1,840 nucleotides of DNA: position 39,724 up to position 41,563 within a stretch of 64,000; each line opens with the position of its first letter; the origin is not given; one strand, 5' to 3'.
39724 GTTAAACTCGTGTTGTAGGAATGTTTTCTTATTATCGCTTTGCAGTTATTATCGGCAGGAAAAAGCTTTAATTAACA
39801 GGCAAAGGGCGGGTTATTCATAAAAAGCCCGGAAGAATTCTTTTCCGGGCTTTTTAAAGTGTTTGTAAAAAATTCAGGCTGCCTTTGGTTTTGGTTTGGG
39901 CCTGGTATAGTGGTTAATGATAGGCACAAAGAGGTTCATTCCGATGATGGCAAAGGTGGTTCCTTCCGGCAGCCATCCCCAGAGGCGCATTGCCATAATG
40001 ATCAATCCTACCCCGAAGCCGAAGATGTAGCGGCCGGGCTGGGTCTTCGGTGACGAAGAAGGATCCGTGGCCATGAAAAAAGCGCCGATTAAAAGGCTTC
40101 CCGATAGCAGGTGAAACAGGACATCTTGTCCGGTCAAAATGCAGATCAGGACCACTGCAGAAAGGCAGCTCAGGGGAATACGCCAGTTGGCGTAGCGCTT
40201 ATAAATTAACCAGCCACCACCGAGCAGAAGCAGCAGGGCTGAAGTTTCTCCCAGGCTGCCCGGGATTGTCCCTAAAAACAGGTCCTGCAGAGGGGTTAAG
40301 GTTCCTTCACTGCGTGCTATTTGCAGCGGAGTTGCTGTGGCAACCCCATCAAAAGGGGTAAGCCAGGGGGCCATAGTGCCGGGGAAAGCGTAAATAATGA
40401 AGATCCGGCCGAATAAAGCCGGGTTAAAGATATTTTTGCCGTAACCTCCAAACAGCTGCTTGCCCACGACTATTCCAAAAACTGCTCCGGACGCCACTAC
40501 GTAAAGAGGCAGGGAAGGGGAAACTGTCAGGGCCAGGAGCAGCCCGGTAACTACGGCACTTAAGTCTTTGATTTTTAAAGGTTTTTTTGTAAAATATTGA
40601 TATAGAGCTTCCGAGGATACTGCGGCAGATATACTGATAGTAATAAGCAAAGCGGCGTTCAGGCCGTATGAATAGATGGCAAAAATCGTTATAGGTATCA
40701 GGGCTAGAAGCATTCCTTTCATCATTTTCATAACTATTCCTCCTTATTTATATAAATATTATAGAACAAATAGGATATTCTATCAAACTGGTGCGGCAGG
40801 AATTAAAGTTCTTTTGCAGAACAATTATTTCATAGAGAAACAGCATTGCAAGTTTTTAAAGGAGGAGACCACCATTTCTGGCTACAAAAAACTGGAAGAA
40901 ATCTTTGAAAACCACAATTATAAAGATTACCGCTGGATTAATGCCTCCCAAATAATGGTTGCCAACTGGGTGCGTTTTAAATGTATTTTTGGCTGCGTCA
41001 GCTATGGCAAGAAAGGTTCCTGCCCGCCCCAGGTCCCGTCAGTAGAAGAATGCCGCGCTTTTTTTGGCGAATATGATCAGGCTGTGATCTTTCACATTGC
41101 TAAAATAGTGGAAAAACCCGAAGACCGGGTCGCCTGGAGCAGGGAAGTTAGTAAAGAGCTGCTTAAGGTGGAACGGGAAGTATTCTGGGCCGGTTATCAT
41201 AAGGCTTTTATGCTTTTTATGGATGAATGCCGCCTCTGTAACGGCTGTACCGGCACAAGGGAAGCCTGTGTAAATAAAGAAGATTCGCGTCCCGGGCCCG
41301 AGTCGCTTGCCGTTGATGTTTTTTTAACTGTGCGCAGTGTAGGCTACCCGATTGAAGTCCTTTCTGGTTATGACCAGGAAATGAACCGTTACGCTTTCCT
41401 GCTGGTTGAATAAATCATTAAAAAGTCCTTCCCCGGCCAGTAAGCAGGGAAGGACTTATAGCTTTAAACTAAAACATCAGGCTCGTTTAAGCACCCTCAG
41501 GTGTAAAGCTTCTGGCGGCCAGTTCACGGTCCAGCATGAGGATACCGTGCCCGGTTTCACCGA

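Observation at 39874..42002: Orphan RnfD/NqrB homolog next to a Cys-rich DUF2284 protein and ferritin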

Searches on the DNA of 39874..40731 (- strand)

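Call 16: search_rna_families(sources=[L001, L002, L003, L086, L087, L088], threshold=gathering)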
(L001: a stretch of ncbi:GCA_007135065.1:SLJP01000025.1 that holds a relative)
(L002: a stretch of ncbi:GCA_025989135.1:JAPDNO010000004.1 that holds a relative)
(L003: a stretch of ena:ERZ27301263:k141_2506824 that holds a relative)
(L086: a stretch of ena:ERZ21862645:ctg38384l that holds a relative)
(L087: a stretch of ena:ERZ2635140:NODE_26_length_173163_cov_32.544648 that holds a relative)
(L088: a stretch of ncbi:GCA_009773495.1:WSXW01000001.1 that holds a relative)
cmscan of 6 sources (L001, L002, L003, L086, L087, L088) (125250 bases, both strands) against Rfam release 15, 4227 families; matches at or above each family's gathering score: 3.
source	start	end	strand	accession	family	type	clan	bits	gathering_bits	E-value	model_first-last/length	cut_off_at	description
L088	9482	9853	+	RF00010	RNaseP_bact_a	Gene; ribozyme;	CL00002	291.8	100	4e-94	1-367/367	no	Bacterial RNase P class A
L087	5207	5325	+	RF00050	FMN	Cis-reg; riboswitch;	-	119.6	66.2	4.9e-27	1-138/138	no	FMN riboswitch aptamer (RFN element)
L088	16757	16947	+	RF00230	T-box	Cis-reg; leader;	-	102.4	93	3.6e-21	1-219/219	no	T-box leader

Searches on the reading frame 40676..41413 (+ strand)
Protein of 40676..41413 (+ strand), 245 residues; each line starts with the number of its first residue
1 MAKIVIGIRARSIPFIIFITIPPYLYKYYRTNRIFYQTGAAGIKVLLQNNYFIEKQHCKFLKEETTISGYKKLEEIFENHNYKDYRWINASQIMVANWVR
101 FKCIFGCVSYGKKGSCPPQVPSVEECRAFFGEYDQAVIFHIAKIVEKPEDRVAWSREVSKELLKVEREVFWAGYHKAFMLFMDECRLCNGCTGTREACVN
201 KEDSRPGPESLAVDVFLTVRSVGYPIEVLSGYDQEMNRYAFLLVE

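Call 3: search_protein_families(library=pfam, proteins=[window:40676-41413:+], max_evalue=0.01)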
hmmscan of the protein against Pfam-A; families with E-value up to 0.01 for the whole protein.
window:40676-41413:+ (245 aa): 1 family
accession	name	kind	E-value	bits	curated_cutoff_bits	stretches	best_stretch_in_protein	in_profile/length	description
PF10050.14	DUF2284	-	5.1e-43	147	25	1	86-243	1-160/161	Predicted metal-binding protein (DUF2284)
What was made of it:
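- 40874..41413 (+): Neighbouring DUF2284 gene (179 aa) with a probable ATT start. It has 8 invariant Cys and is not functionally tied to RnfD. PF10050 E 5e-43 (call 3).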

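Call 4: search_protein_families(library=ncbifam, proteins=[window:40676-41413:+], max_evalue=0.01)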
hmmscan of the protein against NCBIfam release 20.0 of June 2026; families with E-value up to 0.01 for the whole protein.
window:40676-41413:+ (245 aa): 2 families
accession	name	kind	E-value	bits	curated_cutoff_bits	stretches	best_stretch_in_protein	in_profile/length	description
NF045648.2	2X_seleno_MbdU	exception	7.1e-19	68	600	1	67-245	292-468/468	metal-binding double selenoprotein MbdU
NF041536.1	ArsM_DUF2284_UU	exception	1.1e-18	66.9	575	1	80-245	291-459/459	arsenite methyltransferase/DUF2284 domain selenoprotein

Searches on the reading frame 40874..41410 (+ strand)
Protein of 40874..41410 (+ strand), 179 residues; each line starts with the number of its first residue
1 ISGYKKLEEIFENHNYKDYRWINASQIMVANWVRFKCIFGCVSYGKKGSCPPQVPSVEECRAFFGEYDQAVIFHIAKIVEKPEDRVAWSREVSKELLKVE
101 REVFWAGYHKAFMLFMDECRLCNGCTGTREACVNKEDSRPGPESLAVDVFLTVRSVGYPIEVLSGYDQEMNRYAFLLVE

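Call 47: find_homologous_proteins(query=window:40874-41410:+, max_evalue=0.00001)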
Query window:40874-41410:+ (179 aa): 728 proteins with E <= 0.00001 among 756 candidates; the best 120 are listed.
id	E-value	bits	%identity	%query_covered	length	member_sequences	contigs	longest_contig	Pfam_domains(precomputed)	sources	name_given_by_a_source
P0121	2.3e-120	417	100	100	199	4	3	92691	PF10050.15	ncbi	-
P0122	3.4e-102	358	85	100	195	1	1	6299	PF10050.15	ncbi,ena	-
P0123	3.0e-101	355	85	100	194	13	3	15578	PF10050.15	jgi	-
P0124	1.4e-94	333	78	100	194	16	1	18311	PF10050.15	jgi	-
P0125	2.3e-94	332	79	100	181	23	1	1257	PF10050.15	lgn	-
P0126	1.5e-93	329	79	100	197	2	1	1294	PF10050.15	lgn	-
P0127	2.4e-93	329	79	100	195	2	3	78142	PF10050.15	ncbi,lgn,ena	-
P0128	6.6e-93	327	75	100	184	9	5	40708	PF10050.15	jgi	jgi:predicted metal-binding protein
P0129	1.2e-92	326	78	100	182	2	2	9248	PF10050.15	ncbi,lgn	-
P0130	3.0e-92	325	77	100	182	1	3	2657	PF10050.15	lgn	-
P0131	3.8e-92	325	76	100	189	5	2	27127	PF10050.15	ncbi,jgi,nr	ncbi:MAG: DUF2284 domain-containing protein [Bacillota bacterium]|nr:DUF2284 domain-containing prote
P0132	5.2e-90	318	74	100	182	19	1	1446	PF10050.15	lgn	-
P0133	1.1e-89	317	76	97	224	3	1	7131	PF10050.15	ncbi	-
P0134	2.3e-89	316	74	100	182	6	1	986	PF10050.15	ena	-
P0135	2.4e-89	316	74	100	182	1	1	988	PF10050.15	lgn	-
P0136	9.2e-89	314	70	99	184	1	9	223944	PF10050.15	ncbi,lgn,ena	-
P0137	3.6e-88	312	72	100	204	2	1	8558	PF10050.15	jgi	jgi:predicted metal-binding protein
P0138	2.3e-87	309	73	99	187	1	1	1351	PF10050.15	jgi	jgi:predicted metal-binding protein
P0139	4.8e-87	308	74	97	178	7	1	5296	PF10050.15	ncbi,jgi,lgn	-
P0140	5.4e-87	308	74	97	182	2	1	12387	PF10050.15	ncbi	-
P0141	7.3e-87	308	71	98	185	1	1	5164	PF10050.15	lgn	-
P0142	9.8e-87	307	93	79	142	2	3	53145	PF10050.15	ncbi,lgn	-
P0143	2.2e-86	306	73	100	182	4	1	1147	PF10050.15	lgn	-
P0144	3.9e-86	305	74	97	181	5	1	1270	PF10050.15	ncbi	-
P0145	6.1e-86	305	72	100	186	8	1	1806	PF10050.15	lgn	-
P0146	9.4e-86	304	72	100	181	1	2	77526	PF10050.15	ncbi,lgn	-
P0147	1.8e-85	303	73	97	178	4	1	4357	PF10050.15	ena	-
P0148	2.3e-85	303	70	100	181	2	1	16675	PF10050.15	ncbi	-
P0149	3.8e-85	302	69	100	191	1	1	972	PF10050.15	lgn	-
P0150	8.5e-85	301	73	97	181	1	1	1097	PF10050.15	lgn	-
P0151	1.0e-84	301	77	91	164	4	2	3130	PF10050.15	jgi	jgi:predicted metal-binding protein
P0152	4.5e-83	295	71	97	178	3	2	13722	PF10050.15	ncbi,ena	-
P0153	7.2e-83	295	71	94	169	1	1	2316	PF10050.15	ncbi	-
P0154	6.2e-82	292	69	98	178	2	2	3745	PF10050.15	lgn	-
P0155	1.0e-81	291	81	84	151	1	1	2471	PF10050.15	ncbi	-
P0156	2.6e-81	289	81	84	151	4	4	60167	PF10050.15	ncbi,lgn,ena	-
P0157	5.1e-81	289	79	84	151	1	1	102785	PF10050.15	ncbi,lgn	-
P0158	1.1e-79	284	67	100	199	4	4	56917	PF10050.15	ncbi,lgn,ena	-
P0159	7.1e-79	282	66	97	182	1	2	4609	PF10050.15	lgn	-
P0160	4.8e-78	279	80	82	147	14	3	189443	PF10050.15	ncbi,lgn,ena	-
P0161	6.2e-78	279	69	94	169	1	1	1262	PF10050.15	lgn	-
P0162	2.5e-77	277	80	82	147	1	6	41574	PF10050.15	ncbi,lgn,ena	-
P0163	4.0e-77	276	79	82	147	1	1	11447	PF10050.15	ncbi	-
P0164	8.0e-77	275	63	100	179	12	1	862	PF10050.15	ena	-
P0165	1.3e-76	274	66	98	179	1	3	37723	PF10050.15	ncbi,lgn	-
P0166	2.6e-76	273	77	84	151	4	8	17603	PF10050.15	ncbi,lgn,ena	-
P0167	2.7e-76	273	79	82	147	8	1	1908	PF10050.15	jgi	-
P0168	2.1e-75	270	77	82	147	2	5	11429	PF10050.15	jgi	jgi:predicted metal-binding protein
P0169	7.3e-75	268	77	82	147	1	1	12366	PF10050.15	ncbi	-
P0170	1.2e-74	268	65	97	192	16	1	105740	PF10050.15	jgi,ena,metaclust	metaclust:\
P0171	2.7e-74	267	61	100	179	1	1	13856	PF10050.15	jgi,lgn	jgi:predicted metal-binding protein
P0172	1.2e-73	265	63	97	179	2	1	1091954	PF10050.15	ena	-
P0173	3.3e-73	263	61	99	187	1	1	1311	PF10050.15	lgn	-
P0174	5.6e-73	262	61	100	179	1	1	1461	PF10050.15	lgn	-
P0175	5.9e-73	262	75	82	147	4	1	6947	PF10050.15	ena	-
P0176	1.1e-72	261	63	98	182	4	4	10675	PF10050.15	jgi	jgi:predicted metal-binding protein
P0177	1.1e-72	261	70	88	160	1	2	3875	PF10050.15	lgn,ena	-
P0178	1.3e-72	261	65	97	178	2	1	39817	PF10050.15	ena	-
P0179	1.4e-72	261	62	98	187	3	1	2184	PF10050.15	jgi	-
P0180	1.6e-72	261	66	97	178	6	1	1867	PF10050.15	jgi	-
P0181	2.0e-72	261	63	98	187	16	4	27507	PF10050.15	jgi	jgi:predicted metal-binding protein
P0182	4.9e-72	259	63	98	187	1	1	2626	PF10050.15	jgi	jgi:predicted metal-binding protein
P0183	8.8e-72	258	61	98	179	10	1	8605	PF10050.15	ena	-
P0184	9.1e-72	258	59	97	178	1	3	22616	PF10050.15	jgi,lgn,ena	-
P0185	1.2e-71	258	60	100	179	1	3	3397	PF10050.15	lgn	-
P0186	1.7e-71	258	62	97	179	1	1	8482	PF10050.15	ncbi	-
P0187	1.8e-71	257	60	100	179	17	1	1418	PF10050.15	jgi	jgi:predicted metal-binding protein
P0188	2.1e-71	257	60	100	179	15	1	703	PF10050.15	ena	-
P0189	2.4e-71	257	62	98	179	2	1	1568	PF10050.15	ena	-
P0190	2.8e-71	257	61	99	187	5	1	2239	PF10050.15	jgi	jgi:predicted metal-binding protein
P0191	3.1e-71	257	62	98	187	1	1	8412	PF10050.15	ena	-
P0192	3.5e-71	256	60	97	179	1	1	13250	PF10050.15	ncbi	-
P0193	3.5e-71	256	63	97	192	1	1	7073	PF10050.15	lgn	-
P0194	3.6e-71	256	62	97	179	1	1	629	PF10050.15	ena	-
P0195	3.9e-71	256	61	97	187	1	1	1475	PF10050.15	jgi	jgi:predicted metal-binding protein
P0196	4.0e-71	256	61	99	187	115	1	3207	PF10050.15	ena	-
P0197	4.2e-71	256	61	98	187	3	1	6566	PF10050.15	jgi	-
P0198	5.7e-71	256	61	100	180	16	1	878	PF10050.15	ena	-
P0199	5.9e-71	256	61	100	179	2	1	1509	PF10050.15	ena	-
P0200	7.3e-71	255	61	98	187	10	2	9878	PF10050.15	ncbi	-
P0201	8.3e-71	255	65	98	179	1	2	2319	PF10050.15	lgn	-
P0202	1.0e-70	255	61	99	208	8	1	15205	PF10050.15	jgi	jgi:predicted metal-binding protein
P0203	1.2e-70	255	56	100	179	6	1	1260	PF10050.15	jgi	jgi:predicted metal-binding protein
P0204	1.4e-70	255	60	98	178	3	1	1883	PF10050.15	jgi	jgi:predicted metal-binding protein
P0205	1.5e-70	254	59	98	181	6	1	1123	PF10050.15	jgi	jgi:predicted metal-binding protein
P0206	2.0e-70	254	61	98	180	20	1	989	PF10050.15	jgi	jgi:predicted metal-binding protein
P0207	2.2e-70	254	62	97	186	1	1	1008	PF10050.15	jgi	jgi:predicted metal-binding protein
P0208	2.2e-70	254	60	100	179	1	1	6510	PF10050.15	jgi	jgi:predicted metal-binding protein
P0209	2.2e-70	254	62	98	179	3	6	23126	PF10050.15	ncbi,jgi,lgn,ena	-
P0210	2.3e-70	254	59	100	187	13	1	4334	PF10050.15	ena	-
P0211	2.7e-70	254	62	97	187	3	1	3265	PF10050.15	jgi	jgi:predicted metal-binding protein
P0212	3.3e-70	253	58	98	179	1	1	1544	PF10050.15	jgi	-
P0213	3.6e-70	253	61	98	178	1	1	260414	PF10050.15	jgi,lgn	-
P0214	3.7e-70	253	59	100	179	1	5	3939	PF10050.15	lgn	-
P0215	3.8e-70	253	61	100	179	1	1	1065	PF10050.15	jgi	jgi:predicted metal-binding protein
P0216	3.9e-70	253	58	100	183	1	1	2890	PF10050.15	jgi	jgi:predicted metal-binding protein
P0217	4.6e-70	253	58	97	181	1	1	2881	PF10050.15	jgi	jgi:predicted metal-binding protein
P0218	4.7e-70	253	60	99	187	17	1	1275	PF10050.15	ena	-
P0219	5.4e-70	253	59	98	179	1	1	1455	PF10050.15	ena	-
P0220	6.4e-70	252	59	100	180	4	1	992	PF10050.15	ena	-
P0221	6.4e-70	252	59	100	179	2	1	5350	PF10050.15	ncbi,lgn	ncbi:MAG: DUF2284 domain-containing protein [Anaerolineae bacterium]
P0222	8.5e-70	252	61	100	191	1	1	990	PF10050.15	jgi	jgi:predicted metal-binding protein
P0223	8.6e-70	252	59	100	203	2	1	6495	PF10050.15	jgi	jgi:predicted metal-binding protein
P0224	8.7e-70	252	59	98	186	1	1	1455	PF10050.15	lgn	-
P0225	9.0e-70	252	61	98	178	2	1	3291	PF10050.15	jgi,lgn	jgi:predicted metal-binding protein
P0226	1.1e-69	252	61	99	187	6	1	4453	PF10050.15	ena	-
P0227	1.2e-69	251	62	98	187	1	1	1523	PF10050.15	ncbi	-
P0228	1.6e-69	251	61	99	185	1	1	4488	PF10050.15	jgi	jgi:predicted metal-binding protein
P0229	1.8e-69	251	59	100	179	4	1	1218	PF10050.15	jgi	jgi:predicted metal-binding protein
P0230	2.1e-69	251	59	100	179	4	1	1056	PF10050.15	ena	-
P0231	2.3e-69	251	59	100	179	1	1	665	PF10050.15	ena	-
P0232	2.4e-69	250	59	98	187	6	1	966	PF10050.15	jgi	jgi:predicted metal-binding protein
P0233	2.6e-69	250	58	100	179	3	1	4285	PF10050.15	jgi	jgi:predicted metal-binding protein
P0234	3.1e-69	250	60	99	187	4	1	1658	PF10050.15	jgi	-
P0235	3.2e-69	250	60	97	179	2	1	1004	PF10050.15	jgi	jgi:predicted metal-binding protein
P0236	3.4e-69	250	60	100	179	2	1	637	PF10050.15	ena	-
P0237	3.6e-69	250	73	82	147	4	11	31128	PF10050.15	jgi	jgi:predicted metal-binding protein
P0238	3.9e-69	250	61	97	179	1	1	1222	PF10050.15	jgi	-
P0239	4.0e-69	250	61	98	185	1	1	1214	PF10050.15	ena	-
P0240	4.1e-69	250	56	98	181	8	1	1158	PF10050.15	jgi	jgi:predicted metal-binding protein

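Call 67: search_solved_structures(query=A1, max_evalue=1)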
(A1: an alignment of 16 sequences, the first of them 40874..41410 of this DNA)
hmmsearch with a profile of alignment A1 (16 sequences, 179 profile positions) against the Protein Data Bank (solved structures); distinct sequences matched with E-value up to 1: 0.
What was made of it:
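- On DUF2284 (PF10050), neighbour gene: The function of the family is unknown, and there is no sequence relative in the PDB (call 67).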

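Call 69: find_encoding_contigs(protein=P0136, flank=6000, max_places=4)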
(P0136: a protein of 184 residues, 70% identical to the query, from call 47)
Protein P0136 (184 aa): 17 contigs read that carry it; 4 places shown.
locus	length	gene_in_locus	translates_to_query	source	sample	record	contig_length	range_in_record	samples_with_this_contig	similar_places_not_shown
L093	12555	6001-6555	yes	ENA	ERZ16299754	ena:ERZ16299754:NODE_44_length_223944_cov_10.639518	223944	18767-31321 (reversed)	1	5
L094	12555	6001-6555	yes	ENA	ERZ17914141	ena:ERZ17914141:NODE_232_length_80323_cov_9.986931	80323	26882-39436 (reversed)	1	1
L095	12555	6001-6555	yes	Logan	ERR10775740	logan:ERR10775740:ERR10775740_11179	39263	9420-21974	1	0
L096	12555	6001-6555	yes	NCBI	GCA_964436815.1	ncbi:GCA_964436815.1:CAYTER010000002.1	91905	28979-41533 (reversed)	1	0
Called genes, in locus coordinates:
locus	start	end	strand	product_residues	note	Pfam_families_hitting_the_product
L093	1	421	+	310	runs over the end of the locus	PF25145:NfeD1b_N, PF01343:Peptidase_S49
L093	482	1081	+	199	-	PF04893:Yip1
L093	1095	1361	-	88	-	-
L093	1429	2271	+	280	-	PF13365:Trypsin_2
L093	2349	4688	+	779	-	PF01315:Ald_Xan_dh_C, PF02738:MoCoBD_1, PF20256:MoCoBD_2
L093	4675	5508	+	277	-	PF00941:FAD_binding_5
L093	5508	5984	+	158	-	PF13085:Fer2_3 (weak), PF00111:Fer2, PF01799:Fer2_2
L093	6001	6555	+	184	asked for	PF10050:DUF2284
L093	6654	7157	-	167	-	PF00210:Ferritin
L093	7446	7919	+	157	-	PF01257:2Fe-2S_thioredx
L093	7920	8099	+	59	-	-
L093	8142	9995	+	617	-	PF01257:2Fe-2S_thioredx (weak), PF01512:Complex1_51K, PF10589:NADH_4Fe-4S, PF00037:Fer4, PF12838:Fer4_7, PF13237:Fer4_10, PF14697:Fer4_21, PF13187:Fer4_9, +4 more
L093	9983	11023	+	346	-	PF13510:Fer2_4, PF10588:NADH-G_4Fe-4S_3, PF00037:Fer4 (faint), PF22117:Fer4_Nqo3 (weak), PF12838:Fer4_7 (weak), PF04879:Molybdop_Fe4S4, PF00384:Molybdopterin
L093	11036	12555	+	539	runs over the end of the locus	PF00384:Molybdopterin, PF01568:Molydop_binding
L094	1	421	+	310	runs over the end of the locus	PF25145:NfeD1b_N, PF01343:Peptidase_S49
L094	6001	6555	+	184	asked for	PF10050:DUF2284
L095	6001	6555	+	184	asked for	PF10050:DUF2284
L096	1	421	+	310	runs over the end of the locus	PF25145:NfeD1b_N, PF01343:Peptidase_S49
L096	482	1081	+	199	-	PF04893:Yip1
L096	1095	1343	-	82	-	-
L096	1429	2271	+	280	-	PF13365:Trypsin_2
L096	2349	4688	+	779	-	PF01315:Ald_Xan_dh_C, PF02738:MoCoBD_1, PF20256:MoCoBD_2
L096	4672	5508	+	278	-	PF00941:FAD_binding_5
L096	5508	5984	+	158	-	PF13085:Fer2_3 (weak), PF00111:Fer2, PF01799:Fer2_2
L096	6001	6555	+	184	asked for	PF10050:DUF2284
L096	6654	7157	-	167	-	PF00210:Ferritin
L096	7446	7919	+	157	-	PF01257:2Fe-2S_thioredx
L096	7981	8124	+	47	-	-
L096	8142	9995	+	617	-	PF01257:2Fe-2S_thioredx (weak), PF01512:Complex1_51K, PF10589:NADH_4Fe-4S, PF00037:Fer4, PF12838:Fer4_7, PF13237:Fer4_10, PF14697:Fer4_21, PF13187:Fer4_9, +4 more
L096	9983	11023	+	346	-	PF13510:Fer2_4, PF10588:NADH-G_4Fe-4S_3, PF00037:Fer4 (faint), PF22117:Fer4_Nqo3 (weak), PF12838:Fer4_7 (weak), PF04879:Molybdop_Fe4S4, PF00384:Molybdopterin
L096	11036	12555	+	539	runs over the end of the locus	PF00384:Molybdopterin, PF01568:Molydop_binding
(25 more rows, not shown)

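Call 70: find_encoding_contigs(protein=P0172, flank=6000, max_places=2)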
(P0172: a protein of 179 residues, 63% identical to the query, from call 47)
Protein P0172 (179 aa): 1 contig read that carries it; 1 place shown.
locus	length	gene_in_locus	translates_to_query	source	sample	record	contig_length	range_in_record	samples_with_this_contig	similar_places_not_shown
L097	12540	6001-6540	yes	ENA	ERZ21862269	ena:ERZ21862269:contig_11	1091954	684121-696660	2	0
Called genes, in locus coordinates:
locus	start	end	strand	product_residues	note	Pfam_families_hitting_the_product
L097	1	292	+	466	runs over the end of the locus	-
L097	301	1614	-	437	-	PF00890:FAD_binding_2, PF01134:GIDA, PF01266:DAO, PF01946:Thi4 (faint), PF03486:HI0933_like, PF07992:Pyr_redox_2, PF12831:FAD_oxidored, PF01266:DAO, +1 more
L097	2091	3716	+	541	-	PF16697:Yop-YscD_cpl, PF00498:FHA, PF16697:Yop-YscD_cpl, PF00498:FHA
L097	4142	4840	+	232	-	PF00027:cNMP_binding, PF13545:HTH_Crp_2, PF00325:Crp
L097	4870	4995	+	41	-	-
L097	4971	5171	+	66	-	-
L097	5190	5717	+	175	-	-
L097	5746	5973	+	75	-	-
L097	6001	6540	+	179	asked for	PF10050:DUF2284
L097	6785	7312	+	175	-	-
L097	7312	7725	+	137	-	-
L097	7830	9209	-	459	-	PF13546:DDE_5, PF01609:DDE_Tnp_1 (weak)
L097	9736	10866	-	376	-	PF02275:CBAH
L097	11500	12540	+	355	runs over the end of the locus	PF00069:Pkinase, PF07714:PK_Tyr_Ser-Thr, PF01636:APH (faint), PF03109:ABC1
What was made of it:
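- A distant DUF2284 locus lacks RnfD (call 70).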

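Call 78: predict_structure(alignment_id=A1)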
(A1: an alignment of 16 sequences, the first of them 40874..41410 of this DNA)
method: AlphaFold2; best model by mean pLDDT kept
length: 179 residues; sequences in the alignment: 16
mean_pLDDT: 76.2   pTM: 0.76
mean pLDDT of the five models: 76.2, 75.8, 75.3, 74.9, 73.7
residues with pLDDT >= 90: 54; 70-90: 72; 50-70: 27; < 50: 26
segments of 3 or more residues with pLDDT < 50: 34-52, 121-124
pLDDT, mean of each block of 10 residues (from residue 1): 81 94 89 43 39 63 85 92 83 89 88 67 51 66 77 93 83 89
secondary structure, 60 per line:
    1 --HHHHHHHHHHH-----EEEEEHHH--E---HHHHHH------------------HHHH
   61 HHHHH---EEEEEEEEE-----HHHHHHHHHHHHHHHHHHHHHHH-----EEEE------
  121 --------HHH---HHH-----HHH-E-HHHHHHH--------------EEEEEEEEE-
elements in order: H3-13 E19-23 H33-38 H57-65 E69-77 H83-105 E111-114 H149-155 E170-178
